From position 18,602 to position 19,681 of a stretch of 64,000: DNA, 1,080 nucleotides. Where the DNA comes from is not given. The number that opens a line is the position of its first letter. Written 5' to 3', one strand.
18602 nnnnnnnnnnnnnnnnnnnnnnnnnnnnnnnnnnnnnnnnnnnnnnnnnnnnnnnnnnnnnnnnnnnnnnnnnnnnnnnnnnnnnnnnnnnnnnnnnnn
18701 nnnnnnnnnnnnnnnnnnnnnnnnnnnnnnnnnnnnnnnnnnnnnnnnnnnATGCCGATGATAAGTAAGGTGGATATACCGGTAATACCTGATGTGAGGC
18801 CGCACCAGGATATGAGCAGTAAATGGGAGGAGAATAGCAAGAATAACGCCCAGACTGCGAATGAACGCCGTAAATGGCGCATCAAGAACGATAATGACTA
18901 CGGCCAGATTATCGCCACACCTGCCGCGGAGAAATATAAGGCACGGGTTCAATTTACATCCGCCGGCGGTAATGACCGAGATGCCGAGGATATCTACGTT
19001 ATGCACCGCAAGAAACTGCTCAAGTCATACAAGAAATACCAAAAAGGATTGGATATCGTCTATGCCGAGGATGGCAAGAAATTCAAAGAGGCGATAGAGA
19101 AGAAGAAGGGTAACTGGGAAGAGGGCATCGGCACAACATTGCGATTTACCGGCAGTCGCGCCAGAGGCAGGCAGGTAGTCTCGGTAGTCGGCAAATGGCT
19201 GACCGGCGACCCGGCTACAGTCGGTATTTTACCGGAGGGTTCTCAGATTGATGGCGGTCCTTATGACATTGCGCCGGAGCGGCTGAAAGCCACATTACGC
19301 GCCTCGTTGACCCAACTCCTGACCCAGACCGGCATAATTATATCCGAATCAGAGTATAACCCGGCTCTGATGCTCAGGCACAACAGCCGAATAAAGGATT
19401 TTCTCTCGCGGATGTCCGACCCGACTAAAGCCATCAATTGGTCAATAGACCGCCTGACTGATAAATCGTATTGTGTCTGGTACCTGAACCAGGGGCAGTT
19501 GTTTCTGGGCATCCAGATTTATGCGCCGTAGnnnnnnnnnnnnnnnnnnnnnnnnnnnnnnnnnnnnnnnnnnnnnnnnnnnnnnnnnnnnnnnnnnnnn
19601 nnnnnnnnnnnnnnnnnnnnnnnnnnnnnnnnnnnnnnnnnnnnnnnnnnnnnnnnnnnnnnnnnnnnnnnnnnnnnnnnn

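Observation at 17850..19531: GC-shifted ORFan with multi-hairpin leader behind a 0.9-kb word-repetitive non-coding block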

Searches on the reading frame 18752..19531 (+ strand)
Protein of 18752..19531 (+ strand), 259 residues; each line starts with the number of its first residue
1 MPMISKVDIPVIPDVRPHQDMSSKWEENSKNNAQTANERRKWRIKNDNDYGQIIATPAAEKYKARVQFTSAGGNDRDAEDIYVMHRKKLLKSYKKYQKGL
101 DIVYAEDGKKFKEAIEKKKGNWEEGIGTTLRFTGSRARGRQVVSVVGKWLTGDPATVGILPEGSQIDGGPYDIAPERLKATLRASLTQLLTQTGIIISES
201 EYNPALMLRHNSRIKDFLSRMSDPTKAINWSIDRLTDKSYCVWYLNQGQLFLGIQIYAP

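Call 10: search_protein_families(library=pfam, proteins=[window:18752-19531:+], max_evalue=0.01)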
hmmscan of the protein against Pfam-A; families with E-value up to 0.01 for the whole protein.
window:18752-19531:+ (259 aa): 0 families

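Call 14: find_homologous_proteins(query=window:18752-19531:+, max_evalue=0.01)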
Query window:18752-19531:+ (259 aa): 21 proteins with E <= 0.01 among 510 candidates.
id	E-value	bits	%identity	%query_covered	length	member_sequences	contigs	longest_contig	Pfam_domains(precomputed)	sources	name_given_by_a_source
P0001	4.9e-170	581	98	100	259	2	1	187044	-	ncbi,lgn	ncbi:MAG: hypothetical protein V1871_04750 [Planctomycetota bacterium]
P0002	2.0e-147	507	85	100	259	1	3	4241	-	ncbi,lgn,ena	ncbi:MAG: hypothetical protein AAB019_07240 [Planctomycetota bacterium]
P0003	2.7e-131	455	77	100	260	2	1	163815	-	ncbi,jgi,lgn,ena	ncbi:MAG: hypothetical protein WC980_06200 [Candidatus Brocadiia bacterium]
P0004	4.1e-128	444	74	100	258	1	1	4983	-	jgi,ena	-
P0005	8.0e-83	296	57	98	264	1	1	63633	-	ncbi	ncbi:MAG: hypothetical protein AB1599_00290 [Planctomycetota bacterium]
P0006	9.8e-83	295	54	98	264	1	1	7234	-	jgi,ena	-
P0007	1.4e-81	292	54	98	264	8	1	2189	-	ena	-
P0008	3.8e-81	290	53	98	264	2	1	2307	-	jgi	jgi:hypothetical protein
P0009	4.4e-81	290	54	98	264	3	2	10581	-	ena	-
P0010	4.8e-81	290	55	98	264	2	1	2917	-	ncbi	-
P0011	1.2e-80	289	55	98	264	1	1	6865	-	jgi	jgi:hypothetical protein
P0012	3.5e-80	287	52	99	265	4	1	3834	-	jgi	-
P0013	7.2e-80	286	53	98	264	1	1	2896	-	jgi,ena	-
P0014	1.4e-79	285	55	98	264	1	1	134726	-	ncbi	ncbi:MAG: hypothetical protein V1701_01285 [Planctomycetota bacterium]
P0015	2.2e-78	281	54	98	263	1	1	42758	-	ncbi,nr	ncbi:MAG: hypothetical protein HY762_06215 [Planctomycetes bacterium]|nr:hypothetical protein [Planc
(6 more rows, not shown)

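Call 15: search_protein_families(library=phrogs, proteins=[window:18752-19531:+], max_evalue=1)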
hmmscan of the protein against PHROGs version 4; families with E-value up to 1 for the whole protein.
window:18752-19531:+ (259 aa): 0 families

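Call 16: search_solved_structures(query=window:18752-19531:+, max_evalue=10)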
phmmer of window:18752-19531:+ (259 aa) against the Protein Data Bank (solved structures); distinct sequences matched with E-value up to 10: 2.
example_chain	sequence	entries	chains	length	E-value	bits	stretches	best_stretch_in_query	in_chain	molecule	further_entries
5xy3_Z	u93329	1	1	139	0.17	14.4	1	138-223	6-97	Ribosomal protein L27e, putative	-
4qr8_A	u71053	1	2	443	0.87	12.1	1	24-97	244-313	Xaa-Pro dipeptidase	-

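Call 17: find_encoding_contigs(protein=P0003, flank=6000, max_places=3)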
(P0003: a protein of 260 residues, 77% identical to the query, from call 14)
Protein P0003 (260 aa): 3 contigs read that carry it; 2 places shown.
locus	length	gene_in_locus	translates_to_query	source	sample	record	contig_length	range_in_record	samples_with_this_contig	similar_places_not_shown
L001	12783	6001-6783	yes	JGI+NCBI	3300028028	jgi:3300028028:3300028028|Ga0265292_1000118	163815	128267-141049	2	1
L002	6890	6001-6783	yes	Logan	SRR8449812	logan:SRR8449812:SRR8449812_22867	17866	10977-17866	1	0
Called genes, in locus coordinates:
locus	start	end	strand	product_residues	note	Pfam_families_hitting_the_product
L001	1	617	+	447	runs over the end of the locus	PF25390:WD40_RLD, PF00415:RCC1, PF13540:RCC1_2, PF00415:RCC1, PF25390:WD40_RLD, PF13540:RCC1_2, PF00415:RCC1, PF00415:RCC1, +7 more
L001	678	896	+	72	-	-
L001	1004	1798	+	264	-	-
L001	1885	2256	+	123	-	PF24722:DUF7674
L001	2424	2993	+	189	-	-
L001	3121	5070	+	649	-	-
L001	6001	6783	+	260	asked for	-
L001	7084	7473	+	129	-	PF00126:HTH_1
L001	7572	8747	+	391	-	-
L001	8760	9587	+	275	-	PF12849:PBP_like_2, PF13531:SBP_bac_11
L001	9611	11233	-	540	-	PF07690:MFS_1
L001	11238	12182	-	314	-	PF25919:BSH_CusB (faint), PF25917:BSH_RND, PF25973:BSH_CzcB (weak), PF25885:HH_EMRA, PF25954:Beta-barrel_RND_2 (faint), PF25963:Beta-barrel_AAEA (weak), PF25990:Beta-barrel_YknX (weak)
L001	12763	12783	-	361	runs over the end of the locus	PF04055:Radical_SAM, PF19288:CofH_C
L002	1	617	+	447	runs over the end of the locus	PF25390:WD40_RLD, PF00415:RCC1, PF13540:RCC1_2, PF00415:RCC1, PF25390:WD40_RLD, PF13540:RCC1_2, PF00415:RCC1, PF00415:RCC1, +7 more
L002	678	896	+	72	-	-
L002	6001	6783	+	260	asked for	-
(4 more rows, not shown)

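Call 18: find_encoding_contigs(protein=P0005, flank=6000, max_places=3)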
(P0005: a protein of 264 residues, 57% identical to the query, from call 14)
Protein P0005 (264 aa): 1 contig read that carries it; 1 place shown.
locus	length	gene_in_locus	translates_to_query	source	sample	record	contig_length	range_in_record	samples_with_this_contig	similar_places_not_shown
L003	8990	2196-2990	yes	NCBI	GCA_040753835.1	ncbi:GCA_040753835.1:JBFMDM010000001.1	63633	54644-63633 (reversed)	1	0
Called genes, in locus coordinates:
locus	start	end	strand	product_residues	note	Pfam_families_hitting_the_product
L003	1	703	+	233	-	PF08281:Sigma70_r4_2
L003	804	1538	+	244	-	PF00717:Peptidase_S24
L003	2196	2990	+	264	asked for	-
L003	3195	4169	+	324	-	-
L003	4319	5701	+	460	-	PF07719:TPR_2 (faint), PF13174:TPR_6 (faint), PF13176:TPR_7 (faint), PF13181:TPR_8 (faint), PF13424:TPR_12 (faint), PF13428:TPR_14 (faint), PF00515:TPR_1 (weak), PF13432:TPR_16 (weak), +3 more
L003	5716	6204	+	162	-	-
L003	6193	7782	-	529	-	PF00501:AMP-binding, PF13193:AMP-binding_C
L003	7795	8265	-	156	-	PF13717:Zn_ribbon_4 (weak)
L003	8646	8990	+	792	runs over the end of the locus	-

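Call 19: find_encoding_contigs(protein=P0014, flank=6000, max_places=3)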
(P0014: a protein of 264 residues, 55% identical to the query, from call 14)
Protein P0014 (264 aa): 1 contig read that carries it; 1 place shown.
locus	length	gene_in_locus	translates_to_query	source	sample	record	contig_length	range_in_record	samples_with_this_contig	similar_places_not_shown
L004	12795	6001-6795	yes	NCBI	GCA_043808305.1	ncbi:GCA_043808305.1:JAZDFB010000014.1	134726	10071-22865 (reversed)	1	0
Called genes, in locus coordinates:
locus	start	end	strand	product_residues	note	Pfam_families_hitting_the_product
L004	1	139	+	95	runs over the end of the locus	PF12643:MazG-like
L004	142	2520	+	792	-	PF08378:NERD (faint), PF00004:AAA (faint), PF09848:SLFN-g3_helicase, PF00717:Peptidase_S24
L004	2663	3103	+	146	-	PF04343:DUF488, PF22751:DUF488-N3a (weak)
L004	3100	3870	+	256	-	-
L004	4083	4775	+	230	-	PF04542:Sigma70_r2 (weak)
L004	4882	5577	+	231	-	PF00717:Peptidase_S24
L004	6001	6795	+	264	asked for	-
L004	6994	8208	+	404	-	-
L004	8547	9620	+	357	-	PF03193:RsgA_GTPase, PF01926:MMR_HSR1 (weak)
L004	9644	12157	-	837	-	PF00069:Pkinase, PF07714:PK_Tyr_Ser-Thr, PF03109:ABC1, PF13414:TPR_11, PF00515:TPR_1, PF13414:TPR_11, PF00515:TPR_1, PF00515:TPR_1, +51 more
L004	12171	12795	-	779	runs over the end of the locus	PF00069:Pkinase, PF07714:PK_Tyr_Ser-Thr, PF13414:TPR_11, PF13432:TPR_16, PF00515:TPR_1, PF07719:TPR_2, PF13424:TPR_12, PF13414:TPR_11, +53 more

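Call 23: find_encoding_contigs(protein=P0001, flank=6000, max_places=3)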
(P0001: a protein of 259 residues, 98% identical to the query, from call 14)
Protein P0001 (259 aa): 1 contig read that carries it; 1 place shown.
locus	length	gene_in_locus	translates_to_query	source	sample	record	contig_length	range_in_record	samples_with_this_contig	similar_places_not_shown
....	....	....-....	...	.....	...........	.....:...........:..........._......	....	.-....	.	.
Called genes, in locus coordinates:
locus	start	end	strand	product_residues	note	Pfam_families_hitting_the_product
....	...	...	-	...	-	-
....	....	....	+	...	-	-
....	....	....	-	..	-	-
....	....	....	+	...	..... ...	-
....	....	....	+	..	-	?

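Call 24: find_encoding_contigs(protein=P0002, flank=6000, max_places=3)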
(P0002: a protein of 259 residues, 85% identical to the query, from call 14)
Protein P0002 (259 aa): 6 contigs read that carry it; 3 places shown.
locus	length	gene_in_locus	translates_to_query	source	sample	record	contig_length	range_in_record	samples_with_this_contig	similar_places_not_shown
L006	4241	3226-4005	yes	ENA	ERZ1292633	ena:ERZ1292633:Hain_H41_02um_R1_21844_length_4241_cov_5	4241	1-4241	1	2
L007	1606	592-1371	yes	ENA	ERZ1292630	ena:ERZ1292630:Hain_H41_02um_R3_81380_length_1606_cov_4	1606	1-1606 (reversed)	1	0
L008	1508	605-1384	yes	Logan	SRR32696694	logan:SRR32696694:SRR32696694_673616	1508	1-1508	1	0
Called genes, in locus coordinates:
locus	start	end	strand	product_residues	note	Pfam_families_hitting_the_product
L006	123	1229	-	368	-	PF06739:SBBP (weak)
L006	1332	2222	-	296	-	-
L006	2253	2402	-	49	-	-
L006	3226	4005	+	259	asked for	-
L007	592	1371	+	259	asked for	-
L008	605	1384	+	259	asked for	-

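Call 25: find_encoding_contigs(protein=P0004, flank=6000, max_places=3)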
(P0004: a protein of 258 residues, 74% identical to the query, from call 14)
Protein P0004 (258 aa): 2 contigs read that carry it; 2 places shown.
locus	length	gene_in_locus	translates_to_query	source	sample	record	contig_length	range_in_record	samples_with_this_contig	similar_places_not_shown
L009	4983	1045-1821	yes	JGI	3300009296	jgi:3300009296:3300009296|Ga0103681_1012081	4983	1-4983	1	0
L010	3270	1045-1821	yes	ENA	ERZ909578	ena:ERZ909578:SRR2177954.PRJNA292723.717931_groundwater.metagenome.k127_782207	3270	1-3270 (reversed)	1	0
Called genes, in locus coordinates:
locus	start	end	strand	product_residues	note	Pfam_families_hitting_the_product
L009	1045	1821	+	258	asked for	-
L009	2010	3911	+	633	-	PF02550:AcetylCoA_hydro, PF01144:CoA_trans (faint), PF13336:AcetylCoA_hyd_C, PF13302:Acetyltransf_3, PF00583:Acetyltransf_1, PF13420:Acetyltransf_4, PF13508:Acetyltransf_7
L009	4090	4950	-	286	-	PF13646:HEAT_2 (faint)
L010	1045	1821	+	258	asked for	-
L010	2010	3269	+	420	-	?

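Call 35: find_related_loci(query=A3, collection=genome_contigs, flank=4000)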
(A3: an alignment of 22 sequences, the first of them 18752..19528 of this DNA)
Query A3 (259 aa) in genome_contigs; peptide patterns used: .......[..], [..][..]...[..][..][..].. (x = any residue, [..] = any of these).
51 stretches matched a pattern; 13 encode a relative of the query (tblastn E <= 1e-3); 13 distinct loci.
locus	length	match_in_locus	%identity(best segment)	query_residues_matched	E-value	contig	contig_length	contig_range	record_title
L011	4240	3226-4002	85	1-259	3e-149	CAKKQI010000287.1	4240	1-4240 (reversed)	Candidatus Brocadiaceae bacterium isolate Hainich-H41-bin252-1 genome assembly, contig: H41-bin252_1_Hain_H41_02um_R2_22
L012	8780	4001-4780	78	1-259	1e-140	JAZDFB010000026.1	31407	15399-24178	MAG: Planctomycetota bacterium isolate MEGAHIT-group-0.182 k141_18263582, whole genome shotgun sequence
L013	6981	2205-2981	57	5-257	5e-91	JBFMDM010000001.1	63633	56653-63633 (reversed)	MAG: Planctomycetota bacterium isolate MAG219 MAG219_1, whole genome shotgun sequence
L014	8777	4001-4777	53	5-257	4e-89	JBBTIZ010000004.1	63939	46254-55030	MAG: Planctomycetota bacterium isolate H41-bin223_1 H41_bin223_1_000000000004, whole genome shotgun sequence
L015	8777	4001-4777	55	5-257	6e-88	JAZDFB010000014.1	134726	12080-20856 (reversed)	MAG: Planctomycetota bacterium isolate MEGAHIT-group-0.182 k141_7530050, whole genome shotgun sequence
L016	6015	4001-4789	54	1-257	8e-87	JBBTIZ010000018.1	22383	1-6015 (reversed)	MAG: Planctomycetota bacterium isolate H41-bin223_1 H41_bin223_1_000000000018, whole genome shotgun sequence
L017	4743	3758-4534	52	5-257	1e-86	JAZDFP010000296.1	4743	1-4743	MAG: Planctomycetota bacterium isolate MEGAHIT-group-0.212 k141_3912607, whole genome shotgun sequence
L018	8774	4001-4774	54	5-257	1e-86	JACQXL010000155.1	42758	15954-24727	MAG: Planctomycetota bacterium isolate NC_groundwater_1514_Pr4_B-0.1um_50_3 SR1-18-B1_scaffold_338621, whole genome shot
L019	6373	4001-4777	51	5-257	3e-84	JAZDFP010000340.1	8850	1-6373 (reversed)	MAG: Planctomycetota bacterium isolate MEGAHIT-group-0.212 k141_15764730, whole genome shotgun sequence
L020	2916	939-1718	51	5-258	4e-84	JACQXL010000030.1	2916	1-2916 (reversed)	MAG: Planctomycetota bacterium isolate NC_groundwater_1514_Pr4_B-0.1um_50_3 SR1-18-B1_scaffold_74486, whole genome shotg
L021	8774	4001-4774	50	5-257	3e-79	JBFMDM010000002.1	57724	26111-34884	MAG: Planctomycetota bacterium isolate MAG219 MAG219_2, whole genome shotgun sequence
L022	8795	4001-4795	52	1-259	2e-85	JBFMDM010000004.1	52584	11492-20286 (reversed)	MAG: Planctomycetota bacterium isolate MAG219 MAG219_4, whole genome shotgun sequence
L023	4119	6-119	61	220-257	9e-11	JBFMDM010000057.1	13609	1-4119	MAG: Planctomycetota bacterium isolate MAG219 MAG219_57, whole genome shotgun sequence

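Call 46: predict_structure(alignment_id=A3)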
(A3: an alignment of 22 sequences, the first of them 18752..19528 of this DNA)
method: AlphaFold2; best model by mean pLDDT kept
length: 259 residues; sequences in the alignment: 22
mean_pLDDT: 45.1   pTM: 0.25
mean pLDDT of the five models: 45.1, 43.9, 43.6, 43.4, 40.1
residues with pLDDT >= 90: 0; 70-90: 0; 50-70: 100; < 50: 159
segments of 3 or more residues with pLDDT < 50: 1-6, 56-63, 66-73, 120-245, 255-259
pLDDT, mean of each block of 10 residues (from residue 1): 48 50 57 58 60 51 47 51 60 63 58 58 39 30 32 40 32 34 39 29 35 37 35 34 48 46
secondary structure, 60 per line:
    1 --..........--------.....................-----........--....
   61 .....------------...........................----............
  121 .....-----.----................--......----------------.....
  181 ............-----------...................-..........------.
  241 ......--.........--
elements in order: E3-12 H21-41 H47-54 H57-65 H78-104 H109-125 H136-151 H154-159 H176-192 H204-222 H224-233 E240-246 E249-257

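Call 47: search_protein_representatives(alignment_id=A3)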
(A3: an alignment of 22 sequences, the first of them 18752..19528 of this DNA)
Query: 22 sequences, 264 profile positions. Proteins with E-value up to 0.001 (for the whole library): 152; up to 1e-10: 108; up to 1e-30: 51. The best 150 are listed.
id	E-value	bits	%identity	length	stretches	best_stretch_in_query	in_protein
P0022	3.3e-107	374.0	-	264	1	1-264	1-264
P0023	2.0e-62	227.2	-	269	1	3-261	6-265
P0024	4.1e-58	213.1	-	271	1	5-261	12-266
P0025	2.9e-54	200.5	-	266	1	3-263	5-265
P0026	2.4e-53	197.4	-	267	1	3-261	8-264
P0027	2.6e-53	197.4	-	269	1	3-261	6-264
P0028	1.3e-50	188.5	-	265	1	4-263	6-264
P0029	6.5e-47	176.4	-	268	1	5-257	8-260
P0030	9.3e-47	175.9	-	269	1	13-249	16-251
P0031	2.2e-46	174.6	-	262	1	11-263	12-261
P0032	5.6e-46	173.3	-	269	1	19-261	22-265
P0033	1.4e-45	172.0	-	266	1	6-262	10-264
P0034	8.5e-45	169.4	-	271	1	5-263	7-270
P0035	6.1e-44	166.6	-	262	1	14-263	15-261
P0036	4.6e-43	163.8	-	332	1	19-230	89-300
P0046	1.2e-37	146.0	-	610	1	4-230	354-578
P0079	2.8e-28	115.3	-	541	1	8-261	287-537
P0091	3.6e-21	92.0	-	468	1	4-248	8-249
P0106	9.4e-17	77.5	-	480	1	13-228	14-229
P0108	1.0e-15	74.1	-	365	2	5-138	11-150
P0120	1.4e-12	63.8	-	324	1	21-226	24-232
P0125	2.2e-11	59.9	-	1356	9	195-249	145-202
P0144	6.4e-07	45.3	-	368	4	160-195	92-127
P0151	2.7e-06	43.2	-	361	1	23-227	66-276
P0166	2.0e-04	37.1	-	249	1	22-231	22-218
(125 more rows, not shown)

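Call 49: search_protein_families(library=pfam, alignment_id=A4, max_evalue=0.01)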
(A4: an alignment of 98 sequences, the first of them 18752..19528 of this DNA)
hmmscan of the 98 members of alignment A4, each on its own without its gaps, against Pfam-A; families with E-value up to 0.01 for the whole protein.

A. member 1, window:18752-19528:+ (259 aa): 0 families

B. families by the number of members that match (of 98 scanned): 4 families
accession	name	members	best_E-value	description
PF09888.14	DUF2115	1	0.0055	Uncharacterized protein conserved in archaea (DUF2115)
PF15112.11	DUF4559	1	0.0088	Domain of unknown function (DUF4559)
PF12010.13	DUF3502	1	0.0095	Domain of unknown function (DUF3502)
PF04459.17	DUF512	1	0.0095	Protein of unknown function (DUF512)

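Call 50: search_protein_families(library=phrogs, alignment_id=A4, max_evalue=0.01)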
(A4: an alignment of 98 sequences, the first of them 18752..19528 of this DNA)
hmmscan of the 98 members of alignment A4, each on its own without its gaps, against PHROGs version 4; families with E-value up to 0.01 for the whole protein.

A. member 1, window:18752-19528:+ (259 aa): 0 families

B. families by the number of members that match (of 98 scanned): 4 families
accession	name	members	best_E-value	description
phrog_16317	-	1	0.0019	-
phrog_30435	-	1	0.0025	-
phrog_991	-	1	0.004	tail length tape measure protein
phrog_8406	-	1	0.0056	-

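Call 51: search_solved_structures(query=A4, max_evalue=10)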
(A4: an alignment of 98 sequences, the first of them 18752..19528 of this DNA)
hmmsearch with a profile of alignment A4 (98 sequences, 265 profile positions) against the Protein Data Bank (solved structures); distinct sequences matched with E-value up to 10: 4.
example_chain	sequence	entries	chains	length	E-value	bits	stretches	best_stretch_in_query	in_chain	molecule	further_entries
9bht_B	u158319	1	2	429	0.1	14.9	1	175-224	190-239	CiSeptin-6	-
3fxb_A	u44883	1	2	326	0.3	13.3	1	95-126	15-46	TRAP dicarboxylate transporter, DctP subunit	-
1x4t_A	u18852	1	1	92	0.67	12.2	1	184-226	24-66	hypothetical protein LOC57905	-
7emf_J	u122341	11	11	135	1.1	11.4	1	194-243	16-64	Mediator of RNA polymerase II transcription subunit 10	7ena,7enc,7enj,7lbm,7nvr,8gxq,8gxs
